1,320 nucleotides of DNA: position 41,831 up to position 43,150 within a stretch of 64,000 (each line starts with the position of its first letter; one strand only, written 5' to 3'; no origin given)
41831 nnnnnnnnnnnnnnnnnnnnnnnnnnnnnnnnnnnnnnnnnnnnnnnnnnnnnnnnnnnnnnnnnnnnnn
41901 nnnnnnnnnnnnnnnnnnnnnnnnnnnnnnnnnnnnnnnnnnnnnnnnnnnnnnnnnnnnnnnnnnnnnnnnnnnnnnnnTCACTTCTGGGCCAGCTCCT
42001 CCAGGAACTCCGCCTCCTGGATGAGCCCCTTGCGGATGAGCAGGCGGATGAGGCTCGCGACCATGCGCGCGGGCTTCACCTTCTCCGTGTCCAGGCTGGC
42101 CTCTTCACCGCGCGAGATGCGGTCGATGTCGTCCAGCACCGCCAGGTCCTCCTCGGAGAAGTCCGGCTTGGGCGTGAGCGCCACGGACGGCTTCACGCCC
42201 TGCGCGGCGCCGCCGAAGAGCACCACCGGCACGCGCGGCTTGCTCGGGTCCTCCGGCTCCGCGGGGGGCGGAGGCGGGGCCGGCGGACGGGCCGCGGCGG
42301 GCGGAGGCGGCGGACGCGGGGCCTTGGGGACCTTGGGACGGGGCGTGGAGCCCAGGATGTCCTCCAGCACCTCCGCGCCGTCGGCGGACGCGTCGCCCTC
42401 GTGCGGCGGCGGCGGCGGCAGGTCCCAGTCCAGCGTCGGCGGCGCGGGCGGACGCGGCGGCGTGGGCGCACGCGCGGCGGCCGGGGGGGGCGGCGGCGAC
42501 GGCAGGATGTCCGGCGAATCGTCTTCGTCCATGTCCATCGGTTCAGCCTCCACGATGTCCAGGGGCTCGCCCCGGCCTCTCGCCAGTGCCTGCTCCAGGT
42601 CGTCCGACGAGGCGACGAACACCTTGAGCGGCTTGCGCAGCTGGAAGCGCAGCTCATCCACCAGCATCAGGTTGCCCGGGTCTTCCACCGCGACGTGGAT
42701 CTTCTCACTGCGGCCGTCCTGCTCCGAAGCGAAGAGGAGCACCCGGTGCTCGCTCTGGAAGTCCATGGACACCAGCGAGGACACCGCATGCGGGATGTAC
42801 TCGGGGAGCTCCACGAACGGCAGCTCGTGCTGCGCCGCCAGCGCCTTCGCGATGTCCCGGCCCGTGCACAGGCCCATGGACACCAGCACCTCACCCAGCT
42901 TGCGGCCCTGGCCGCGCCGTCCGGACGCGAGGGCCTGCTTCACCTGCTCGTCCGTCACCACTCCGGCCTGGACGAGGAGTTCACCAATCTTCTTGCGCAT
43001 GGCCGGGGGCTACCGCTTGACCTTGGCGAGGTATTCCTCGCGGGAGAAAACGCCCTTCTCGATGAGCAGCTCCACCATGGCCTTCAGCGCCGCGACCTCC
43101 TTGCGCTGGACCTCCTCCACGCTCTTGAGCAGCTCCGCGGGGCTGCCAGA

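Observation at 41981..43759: Pair of stand-alone MshEN (T2SSE_N) domain proteins without any ATPase domain: candidate c-di-GMP receptors for the pilus machine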

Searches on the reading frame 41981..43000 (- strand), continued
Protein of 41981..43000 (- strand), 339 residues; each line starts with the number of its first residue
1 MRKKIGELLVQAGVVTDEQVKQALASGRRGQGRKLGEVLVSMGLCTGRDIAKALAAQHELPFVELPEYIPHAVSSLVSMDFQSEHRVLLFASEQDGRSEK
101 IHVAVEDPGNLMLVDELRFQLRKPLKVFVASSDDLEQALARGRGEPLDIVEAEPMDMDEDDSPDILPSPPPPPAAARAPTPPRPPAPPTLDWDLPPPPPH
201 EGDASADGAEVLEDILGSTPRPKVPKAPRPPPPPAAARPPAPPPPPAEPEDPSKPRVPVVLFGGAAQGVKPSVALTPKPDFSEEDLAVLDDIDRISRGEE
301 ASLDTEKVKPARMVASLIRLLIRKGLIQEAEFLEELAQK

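Call 71: predict_structure(alignment_id=A4)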
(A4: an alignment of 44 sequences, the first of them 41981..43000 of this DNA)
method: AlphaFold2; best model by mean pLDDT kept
length: 339 residues; sequences in the alignment: 44
mean_pLDDT: 74.7   pTM: 0.48
mean pLDDT of the five models: 74.7, 73.9, 73.3, 71.9, 69.9
residues with pLDDT >= 90: 126; 70-90: 65; 50-70: 111; < 50: 37
segments of 3 or more residues with pLDDT < 50: 162-164, 175-177, 201-209, 216-220, 263-267
pLDDT, mean of each block of 10 residues (from residue 1): 86 95 81 86 95 95 97 96 96 95 94 94 97 96 80 57 51 56 65 58 46 50 61 62 65 55 45 53 72 67 61 73 79 78
secondary structure, 60 per line:
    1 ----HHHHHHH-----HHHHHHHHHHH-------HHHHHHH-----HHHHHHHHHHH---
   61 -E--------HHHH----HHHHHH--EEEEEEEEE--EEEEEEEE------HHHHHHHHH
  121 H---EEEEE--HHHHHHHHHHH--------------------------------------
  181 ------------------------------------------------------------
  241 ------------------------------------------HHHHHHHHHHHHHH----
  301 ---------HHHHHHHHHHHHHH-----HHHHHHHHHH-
elements in order: H5-11 H17-27 H35-41 H47-57 H71-74 H79-84 E87-95 E98-105 H112-121 E125-129 H132-142 H283-296 H310-323 H329-338

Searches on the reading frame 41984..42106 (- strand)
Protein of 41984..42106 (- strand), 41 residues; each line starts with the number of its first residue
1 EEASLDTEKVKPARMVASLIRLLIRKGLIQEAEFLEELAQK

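Call 36: search_protein_families(library=pfam, proteins=[window:41984-42106:-], max_evalue=10)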
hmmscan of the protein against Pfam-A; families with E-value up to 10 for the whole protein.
seq(41 aa): 1 family
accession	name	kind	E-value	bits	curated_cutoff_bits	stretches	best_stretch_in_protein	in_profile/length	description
PF10155.14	CNOT11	-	0.15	12.7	25.9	1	7-38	73-104/125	CCR4-NOT transcription complex subunit 11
